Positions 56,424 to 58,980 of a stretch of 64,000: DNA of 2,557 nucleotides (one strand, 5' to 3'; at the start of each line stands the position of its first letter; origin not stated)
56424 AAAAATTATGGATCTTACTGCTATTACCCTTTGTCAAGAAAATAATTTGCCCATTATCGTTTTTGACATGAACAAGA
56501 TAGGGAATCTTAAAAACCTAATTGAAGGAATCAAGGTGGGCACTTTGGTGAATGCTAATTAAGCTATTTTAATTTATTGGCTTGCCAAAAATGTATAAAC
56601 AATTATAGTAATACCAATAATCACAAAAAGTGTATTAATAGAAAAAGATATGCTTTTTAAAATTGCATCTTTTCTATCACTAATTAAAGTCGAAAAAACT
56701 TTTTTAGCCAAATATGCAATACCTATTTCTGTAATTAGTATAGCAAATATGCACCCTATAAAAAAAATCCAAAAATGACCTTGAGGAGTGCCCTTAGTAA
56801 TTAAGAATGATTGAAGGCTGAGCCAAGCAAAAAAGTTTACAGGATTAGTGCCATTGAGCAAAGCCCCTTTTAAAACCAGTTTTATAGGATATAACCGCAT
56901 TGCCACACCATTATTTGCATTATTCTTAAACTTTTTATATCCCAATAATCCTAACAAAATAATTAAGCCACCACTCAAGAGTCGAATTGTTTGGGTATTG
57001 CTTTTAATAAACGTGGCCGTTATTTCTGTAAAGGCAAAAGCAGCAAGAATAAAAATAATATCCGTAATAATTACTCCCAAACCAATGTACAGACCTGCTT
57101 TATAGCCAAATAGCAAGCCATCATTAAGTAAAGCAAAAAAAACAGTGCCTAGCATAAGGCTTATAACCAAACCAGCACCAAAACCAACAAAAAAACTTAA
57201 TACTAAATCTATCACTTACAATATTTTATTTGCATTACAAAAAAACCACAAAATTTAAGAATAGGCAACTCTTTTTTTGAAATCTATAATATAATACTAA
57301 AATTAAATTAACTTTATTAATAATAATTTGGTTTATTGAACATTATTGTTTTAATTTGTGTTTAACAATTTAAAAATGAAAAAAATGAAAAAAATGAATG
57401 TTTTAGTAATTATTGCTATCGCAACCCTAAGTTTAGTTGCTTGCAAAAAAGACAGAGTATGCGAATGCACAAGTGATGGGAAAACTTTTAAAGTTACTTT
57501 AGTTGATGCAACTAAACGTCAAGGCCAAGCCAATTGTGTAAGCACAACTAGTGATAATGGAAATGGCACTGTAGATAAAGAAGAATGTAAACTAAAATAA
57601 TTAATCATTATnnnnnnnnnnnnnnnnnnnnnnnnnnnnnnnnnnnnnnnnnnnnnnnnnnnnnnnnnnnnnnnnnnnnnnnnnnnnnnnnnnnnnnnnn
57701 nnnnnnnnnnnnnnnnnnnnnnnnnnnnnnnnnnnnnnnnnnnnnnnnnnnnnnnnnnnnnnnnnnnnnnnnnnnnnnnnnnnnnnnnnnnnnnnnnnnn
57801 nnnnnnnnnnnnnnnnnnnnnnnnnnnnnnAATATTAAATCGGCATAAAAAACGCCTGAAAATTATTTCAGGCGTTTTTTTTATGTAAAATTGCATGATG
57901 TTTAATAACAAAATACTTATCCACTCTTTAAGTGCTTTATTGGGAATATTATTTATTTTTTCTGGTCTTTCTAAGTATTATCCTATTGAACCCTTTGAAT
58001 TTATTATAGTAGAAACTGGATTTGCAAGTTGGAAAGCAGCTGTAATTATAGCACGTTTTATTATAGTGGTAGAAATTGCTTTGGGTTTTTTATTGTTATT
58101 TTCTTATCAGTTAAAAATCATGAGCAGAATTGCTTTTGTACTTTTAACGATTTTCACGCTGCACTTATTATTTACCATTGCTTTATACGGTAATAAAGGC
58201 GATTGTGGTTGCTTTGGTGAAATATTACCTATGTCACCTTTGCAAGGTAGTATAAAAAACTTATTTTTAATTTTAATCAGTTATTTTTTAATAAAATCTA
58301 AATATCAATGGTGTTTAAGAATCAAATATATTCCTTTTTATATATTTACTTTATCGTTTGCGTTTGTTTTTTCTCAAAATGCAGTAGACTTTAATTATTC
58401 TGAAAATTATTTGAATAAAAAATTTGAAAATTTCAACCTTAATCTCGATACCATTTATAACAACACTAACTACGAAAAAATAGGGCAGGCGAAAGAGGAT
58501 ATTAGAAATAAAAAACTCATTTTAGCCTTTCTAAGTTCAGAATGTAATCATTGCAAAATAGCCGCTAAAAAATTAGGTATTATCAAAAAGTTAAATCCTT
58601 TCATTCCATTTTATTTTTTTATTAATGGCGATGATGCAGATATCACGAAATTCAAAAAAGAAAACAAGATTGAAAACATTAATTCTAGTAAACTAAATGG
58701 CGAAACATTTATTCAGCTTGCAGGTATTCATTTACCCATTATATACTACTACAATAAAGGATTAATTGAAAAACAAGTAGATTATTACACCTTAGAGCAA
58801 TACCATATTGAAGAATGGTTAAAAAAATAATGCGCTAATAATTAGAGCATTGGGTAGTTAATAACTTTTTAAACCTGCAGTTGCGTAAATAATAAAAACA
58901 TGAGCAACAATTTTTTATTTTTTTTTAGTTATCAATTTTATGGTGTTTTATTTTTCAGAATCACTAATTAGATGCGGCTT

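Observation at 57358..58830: Tandem Cys-rich mini-lipoprotein paralogs next to a MauE-thioredoxin fusion and near DsbD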

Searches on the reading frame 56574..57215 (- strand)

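Call 3: search_protein_families(library=pfam, proteins=[window:56574-57215:-], max_evalue=1)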
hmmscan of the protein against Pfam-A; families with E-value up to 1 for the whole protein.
window:56574-57215:- (213 aa): 1 family
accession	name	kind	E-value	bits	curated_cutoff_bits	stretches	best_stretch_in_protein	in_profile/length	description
PF01810.24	LysE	-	1.3e-11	44.7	25.6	1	17-205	2-190/193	LysE type translocator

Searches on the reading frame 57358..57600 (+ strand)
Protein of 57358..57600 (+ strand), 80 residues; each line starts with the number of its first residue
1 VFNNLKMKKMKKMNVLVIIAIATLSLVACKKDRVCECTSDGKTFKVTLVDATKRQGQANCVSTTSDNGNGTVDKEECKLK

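Call 3: search_protein_families(library=pfam, proteins=[window:57358-57600:+], max_evalue=1)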
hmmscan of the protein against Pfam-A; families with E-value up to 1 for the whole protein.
window:57358-57600:+ (80 aa): 1 family
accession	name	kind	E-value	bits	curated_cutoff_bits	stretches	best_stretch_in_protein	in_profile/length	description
PF14466.11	PLCC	-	0.022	14.8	24.2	1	9-73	2-65/153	PLAT/LH2 and C2-like Ca2+-binding lipoprotein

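Call 4: search_protein_families(library=ncbifam, proteins=[window:57358-57600:+], max_evalue=1)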
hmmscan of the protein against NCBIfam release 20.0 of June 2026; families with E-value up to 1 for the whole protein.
window:57358-57600:+ (80 aa): 6 families
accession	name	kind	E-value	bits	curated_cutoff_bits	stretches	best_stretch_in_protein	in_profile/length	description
NF050142.1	PG1828_fam_lipo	equivalog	0.0015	19.2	50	1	10-52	1-44/59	PG1828 family lipoprotein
TIGR04313.1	aro_clust_Mycop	subfamily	0.032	13.9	40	1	7-36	1-26/296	aromatic motif membrane protein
TIGR03185.1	DNA_S_dndD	equivalog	0.036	12.5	245.85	1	10-55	501-546/650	DNA sulfur modification protein DndD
NF051862.1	BT4005_BT4719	subfamily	0.049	13.4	60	1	8-68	1-55/211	NigD1/NigD2 family lipoprotein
NF047847.2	SS_mature_LptM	equivalog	0.18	11.9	27.7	1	10-29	1-20/31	LPS translocon maturation chaperone LptM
NF047803.1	LIC12338_lipo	equivalog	0.18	11.7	90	1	7-33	4-30/66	LIC12338 family lipoprotein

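Call 66: list_cluster_members(proteins=[P0001, window:57385-57597:+, window:57895-58827:+, window:60395-62602:+])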
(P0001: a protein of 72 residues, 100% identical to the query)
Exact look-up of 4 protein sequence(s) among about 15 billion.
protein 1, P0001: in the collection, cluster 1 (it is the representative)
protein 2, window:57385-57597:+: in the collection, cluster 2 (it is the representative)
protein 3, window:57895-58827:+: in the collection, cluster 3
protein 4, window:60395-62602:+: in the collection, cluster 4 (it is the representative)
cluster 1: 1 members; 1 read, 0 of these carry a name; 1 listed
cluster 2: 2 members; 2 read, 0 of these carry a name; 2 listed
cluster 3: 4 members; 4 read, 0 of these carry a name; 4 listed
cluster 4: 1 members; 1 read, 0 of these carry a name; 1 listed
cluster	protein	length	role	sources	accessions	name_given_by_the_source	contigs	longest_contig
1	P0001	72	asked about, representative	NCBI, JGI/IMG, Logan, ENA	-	-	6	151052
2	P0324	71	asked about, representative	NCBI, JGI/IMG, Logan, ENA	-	-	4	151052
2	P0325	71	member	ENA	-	-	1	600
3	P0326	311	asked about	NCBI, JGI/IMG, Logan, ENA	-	-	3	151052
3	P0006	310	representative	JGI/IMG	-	-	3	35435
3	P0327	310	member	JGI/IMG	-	-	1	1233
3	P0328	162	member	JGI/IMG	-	-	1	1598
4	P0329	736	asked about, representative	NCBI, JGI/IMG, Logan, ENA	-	-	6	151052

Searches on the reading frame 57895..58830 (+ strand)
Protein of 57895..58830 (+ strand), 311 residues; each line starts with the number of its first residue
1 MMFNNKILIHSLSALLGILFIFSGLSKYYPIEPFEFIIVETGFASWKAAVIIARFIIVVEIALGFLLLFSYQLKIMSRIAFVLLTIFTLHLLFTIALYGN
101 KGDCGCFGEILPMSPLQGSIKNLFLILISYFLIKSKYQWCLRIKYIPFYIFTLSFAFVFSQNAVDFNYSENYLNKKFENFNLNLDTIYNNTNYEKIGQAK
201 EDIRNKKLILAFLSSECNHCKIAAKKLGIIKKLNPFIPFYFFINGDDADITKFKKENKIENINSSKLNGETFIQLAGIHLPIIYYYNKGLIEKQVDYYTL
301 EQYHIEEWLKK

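Call 3: search_protein_families(library=pfam, proteins=[window:57895-58830:+], max_evalue=1)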
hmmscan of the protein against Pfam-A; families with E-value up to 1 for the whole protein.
window:57895-58830:+ (311 aa): 3 families
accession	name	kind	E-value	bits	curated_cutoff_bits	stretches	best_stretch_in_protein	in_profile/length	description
PF07291.16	MauE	-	6.4e-22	78.7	27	1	6-133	2-126/128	Methylamine utilisation protein MauE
PF07681.17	DoxX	-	0.016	16.2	23.6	1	15-90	8-84/85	DoxX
PF13781.11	DoxX_3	-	0.37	11.8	25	1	30-92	15-77/102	DoxX-like family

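Call 4: search_protein_families(library=ncbifam, proteins=[window:57895-58830:+], max_evalue=1)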
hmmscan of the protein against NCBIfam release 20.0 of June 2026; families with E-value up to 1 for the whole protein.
window:57895-58830:+ (311 aa): 1 family
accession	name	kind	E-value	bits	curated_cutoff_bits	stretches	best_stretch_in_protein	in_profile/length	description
NF045576.1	BT_3928_fam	equivalog_domain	1.4e-18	67.2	250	1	13-159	6-157/358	BT_3928 family protein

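Call 18: search_solved_structures(query=window:57895-58830:+, max_evalue=10)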
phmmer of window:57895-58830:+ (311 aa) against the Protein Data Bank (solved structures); distinct sequences matched with E-value up to 10: 3.
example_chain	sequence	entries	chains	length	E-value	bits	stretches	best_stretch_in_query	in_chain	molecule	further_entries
3hcz_A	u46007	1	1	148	0.022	17.5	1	201-306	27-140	Possible thiol-disulfide isomerase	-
2gk1_I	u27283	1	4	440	0.26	13.9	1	235-291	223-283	Beta-hexosaminidase subunit alpha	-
2gjx_A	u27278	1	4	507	0.33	13.6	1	235-291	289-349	Beta-hexosaminidase alpha chain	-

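Call 21: find_homologous_proteins(query=window:57895-58830:+, max_evalue=0.00001)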
Query window:57895-58830:+ (311 aa): 54 proteins with E <= 0.00001 among 3224 candidates.
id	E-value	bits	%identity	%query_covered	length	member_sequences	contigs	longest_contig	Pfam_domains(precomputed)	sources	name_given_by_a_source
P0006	1.3e-199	680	100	100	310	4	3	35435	PF07291.17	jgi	-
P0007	1.6e-131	456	65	99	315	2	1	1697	PF07291.17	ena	-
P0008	1.2e-128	447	65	98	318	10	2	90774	PF07291.17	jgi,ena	-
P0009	3.4e-127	442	64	99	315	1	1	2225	PF07291.17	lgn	-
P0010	1.2e-112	394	57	100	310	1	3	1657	PF07291.17,PF07681.18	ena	-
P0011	3.1e-112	393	61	96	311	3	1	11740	PF07291.17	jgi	-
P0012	3.2e-111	390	59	96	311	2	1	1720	PF07291.17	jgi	-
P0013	9.1e-110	385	57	98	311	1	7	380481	PF07291.17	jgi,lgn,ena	-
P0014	4.3e-107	376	57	97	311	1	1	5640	PF07291.17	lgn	-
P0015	5.0e-98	346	52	98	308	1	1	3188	PF07291.17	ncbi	-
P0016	4.5e-97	343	50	99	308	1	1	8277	PF07291.17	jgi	jgi:thiol-disulfide isomerase/thioredoxin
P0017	7.0e-97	343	52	96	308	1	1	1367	PF07291.17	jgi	jgi:hypothetical protein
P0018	3.6e-96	340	53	98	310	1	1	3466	PF07291.17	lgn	-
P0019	1.4e-95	338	54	98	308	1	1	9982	PF07291.17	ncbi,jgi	jgi:hypothetical protein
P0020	1.5e-95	338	52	95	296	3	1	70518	PF07291.17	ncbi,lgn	-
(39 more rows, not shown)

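Call 25: find_related_loci(query=A2, collection=genome_contigs, flank=4000)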
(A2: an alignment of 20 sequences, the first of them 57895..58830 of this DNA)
Query A2 (311 aa) in genome_contigs; peptide patterns used: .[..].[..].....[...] (x = any residue, [..] = any of these).
208 stretches matched a pattern; 199 encode a relative of the query (tblastn E <= 1e-3); the best 80 are kept; 80 distinct loci.
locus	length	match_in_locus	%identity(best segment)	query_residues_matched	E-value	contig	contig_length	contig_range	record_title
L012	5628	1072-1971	55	12-311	7e-103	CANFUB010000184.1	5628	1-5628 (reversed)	MAG: Bacteroidetes bacterium isolate Jr-16oct17-287 genome assembly, contig: Jr-16oct17-C27228, whole genome shotgun seq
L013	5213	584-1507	50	1-308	8e-101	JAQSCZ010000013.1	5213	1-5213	MAG: bacterium isolate U-2019 MAG006 NODE_1338_length_5213_cov_8.327646, whole genome shotgun sequence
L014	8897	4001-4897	52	13-311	4e-99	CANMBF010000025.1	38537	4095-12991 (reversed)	MAG: Bacteroidetes bacterium isolate ZE-17mar17-168 genome assembly, contig: ZE-17mar17-C21-p4, whole genome shotgun seq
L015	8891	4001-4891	54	12-308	8e-99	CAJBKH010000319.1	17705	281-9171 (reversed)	MAG: uncultured Bacteroidetes bacterium isolate Loc090116-8m_bin-0637 genome assembly, contig: bin-0637:319/402, whole g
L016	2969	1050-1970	49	6-311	4e-101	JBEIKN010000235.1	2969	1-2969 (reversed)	MAG: Flavobacteriales bacterium isolate Sample-104-S4-bin-17 Sample_104_S4-bin_17-k141_1966351, whole genome shotgun seq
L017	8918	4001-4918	50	6-311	2e-98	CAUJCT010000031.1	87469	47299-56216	MAG: Bacteroidota bacterium isolate KLAP35 genome assembly, contig: KLAP35_581541, whole genome shotgun sequence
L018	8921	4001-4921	48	6-311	1e-97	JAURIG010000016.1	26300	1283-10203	MAG: Bacteroidota bacterium isolate SFB_657D_100_53 NODE_16_length_26300_cov_5.211684, whole genome shotgun sequence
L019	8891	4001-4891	52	13-309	3e-97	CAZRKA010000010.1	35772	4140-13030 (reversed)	MAG TPA_asm: uncultured Chitinophaga sp. isolate SRP329715_co2_7 genome assembly, contig: NODE_2505_length_35772_cov_5.3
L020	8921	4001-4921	47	6-311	7e-96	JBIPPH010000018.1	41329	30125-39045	MAG: Bacteroidia bacterium isolate ME2015-07-03_3300042555_group6_bin23 Rohwer_bin1032_scaffold_244_c1, whole genome sho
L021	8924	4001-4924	51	6-310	5e-95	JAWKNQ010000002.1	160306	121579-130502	MAG: Bacteroidia bacterium isolate ABC2.127 ABC2.127.fa-2, whole genome shotgun sequence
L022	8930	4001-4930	48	6-311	7e-94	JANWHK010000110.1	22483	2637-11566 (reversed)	MAG: Bacteroidia bacterium isolate CRAIB_MAG13 c_000000041838, whole genome shotgun sequence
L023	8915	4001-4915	46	6-309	6e-82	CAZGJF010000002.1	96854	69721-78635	MAG TPA_asm: uncultured Akkermansia sp. isolate SRP193358_co1_101 genome assembly, contig: NODE_249_length_96854_cov_5.9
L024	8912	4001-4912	43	9-311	2e-76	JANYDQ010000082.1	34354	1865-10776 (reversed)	MAG: Bacteroidetes bacterium isolate 336R_metabinner_73_sub 336R_k141_2084607, whole genome shotgun sequence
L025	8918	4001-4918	43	6-311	3e-74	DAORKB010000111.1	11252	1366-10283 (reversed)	MAG TPA_asm: Bacteroidia bacterium isolate AMR_MDS_5536 NODE_1641_length_11252_cov_6.555238, whole genome shotgun sequen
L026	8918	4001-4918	42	6-311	6e-74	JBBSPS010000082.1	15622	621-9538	MAG: Bacteroidia bacterium isolate LS6_sbin.61 LS6_sbin.61_K_1621891_L_15622_cov_9.7907, whole genome shotgun sequence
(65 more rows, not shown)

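Call 40: predict_structure(alignment_id=A2)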
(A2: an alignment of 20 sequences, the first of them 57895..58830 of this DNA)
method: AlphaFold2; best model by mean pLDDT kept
length: 311 residues; sequences in the alignment: 20
mean_pLDDT: 88.5   pTM: 0.79
mean pLDDT of the five models: 88.5, 86.1, 85.9, 85.6, 82.3
residues with pLDDT >= 90: 178; 70-90: 115; 50-70: 18; < 50: 0
segments of 3 or more residues with pLDDT < 50: none
pLDDT, mean of each block of 10 residues (from residue 1): 78 97 92 86 83 94 96 94 96 91 82 92 97 84 87 93 65 67 86 81 93 93 92 93 95 93 92 87 94 85 89 86
secondary structure, 60 per line:
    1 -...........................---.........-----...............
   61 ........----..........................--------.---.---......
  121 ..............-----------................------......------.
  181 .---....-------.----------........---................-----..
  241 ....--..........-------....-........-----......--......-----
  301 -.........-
elements in order: H2-28 H32-40 H46-68 H73-98 H115-134 H146-161 H168-173 H185-188 E207-214 H218-233 E239-244 H247-256 E264-267 H269-276 E282-287 E290-295 H302-310

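Call 43: fold_search(model_id=the predicted structure, library=pdb)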
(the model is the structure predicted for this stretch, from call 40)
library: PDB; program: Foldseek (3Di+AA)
matches with E <= 10: 597; with E <= 0.001: 1
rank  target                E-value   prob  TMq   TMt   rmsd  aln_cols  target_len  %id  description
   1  1lu4                  3.2e-04  1.00  0.27  0.57   3.8       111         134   16  1.1 ANGSTROM RESOLUTION CRYSTAL STRUCTURE OF A SECRETED MYCOBACTERIUM TUBERCULOSIS DISULFIDE OXIDOREDUCTASE HOMOLOGOUS T (released 2003-10-14)
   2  3ios                  1.5e-03  1.00  0.29  0.61   3.7       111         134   13  Structure of MTB dsbF in its mixed oxidized and reduced forms (released 2010-01-05)
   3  2h1b_A                1.9e-03  1.00  0.29  0.59   6.3       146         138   16  ResA E80Q (released 2006-09-19)
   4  1su9_B                2.4e-03  1.00  0.30  0.63   2.9       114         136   18  Reduced structure of the soluble domain of ResA (released 2004-05-11)
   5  3hdc                  2.7e-03  1.00  0.25  0.46   7.1       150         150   15  The crystal structure of thioredoxin protein from Geobacter metallireducens (released 2009-05-26)
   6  1st9_A                3.1e-03  1.00  0.31  0.64   2.8       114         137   18  Crystal Structure of a Soluble Domain of ResA in the Oxidised Form (released 2004-05-11)
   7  2f9s_A                3.2e-03  1.00  0.30  0.63   2.8       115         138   17  2nd Crystal Structure Of A Soluble Domain Of ResA In The Oxidised Form (released 2006-04-18)
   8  3c73_A                3.2e-03  1.00  0.29  0.61   6.5       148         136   16  Structure of CEHC variant ResA (released 2008-08-12)
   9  3c71                  3.6e-03  1.00  0.30  0.61   2.9       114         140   18  Structure of a ResA variant with a DsbA-like active site motif (CPHC) (released 2008-08-12)
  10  1jfu_B                3.8e-03  1.00  0.30  0.50   3.1       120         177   13  CRYSTAL STRUCTURE OF THE SOLUBLE DOMAIN OF TLPA FROM BRADYRHIZOBIUM JAPONICUM (released 2001-09-19)
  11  3kcm_B                4.2e-03  1.00  0.27  0.54   6.8       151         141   13  The crystal structure of thioredoxin protein from Geobacter metallireducens (released 2009-11-10)
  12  4txv_A                5.1e-03  1.00  0.30  0.51   3.0       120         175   12  Crystal structure of the mixed disulfide intermediate between thioredoxin-like TlpAs(C110S) and subunit II of cytochro (released 2014-10-01)
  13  1jfu_A                5.1e-03  1.00  0.29  0.48   3.3       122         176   16  CRYSTAL STRUCTURE OF THE SOLUBLE DOMAIN OF TLPA FROM BRADYRHIZOBIUM JAPONICUM (released 2001-09-19)
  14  4nmu_A                5.1e-03  1.00  0.28  0.54   7.3       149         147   14  Crystal Structure of Thiol-disulfide Oxidoreductase from Bacillus str. 'Ames Ancestor' (released 2013-12-18)
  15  3gl3_C                5.1e-03  1.00  0.27  0.55   7.0       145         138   12  Crystal structure of a putative Thiol:disulfide interchange protein DsbE from Chlorobium tepidum (released 2009-03-31)
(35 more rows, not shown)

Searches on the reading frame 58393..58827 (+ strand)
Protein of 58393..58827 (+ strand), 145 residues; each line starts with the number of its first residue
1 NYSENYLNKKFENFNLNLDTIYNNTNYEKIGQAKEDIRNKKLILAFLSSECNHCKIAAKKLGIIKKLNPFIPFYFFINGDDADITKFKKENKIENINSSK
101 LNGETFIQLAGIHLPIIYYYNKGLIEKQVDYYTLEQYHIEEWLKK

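Call 69: search_protein_families(library=pfam, proteins=[window:58393-58827:+], max_evalue=1)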
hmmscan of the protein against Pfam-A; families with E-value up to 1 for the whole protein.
window:58393-58827:+ (145 aa): 0 families
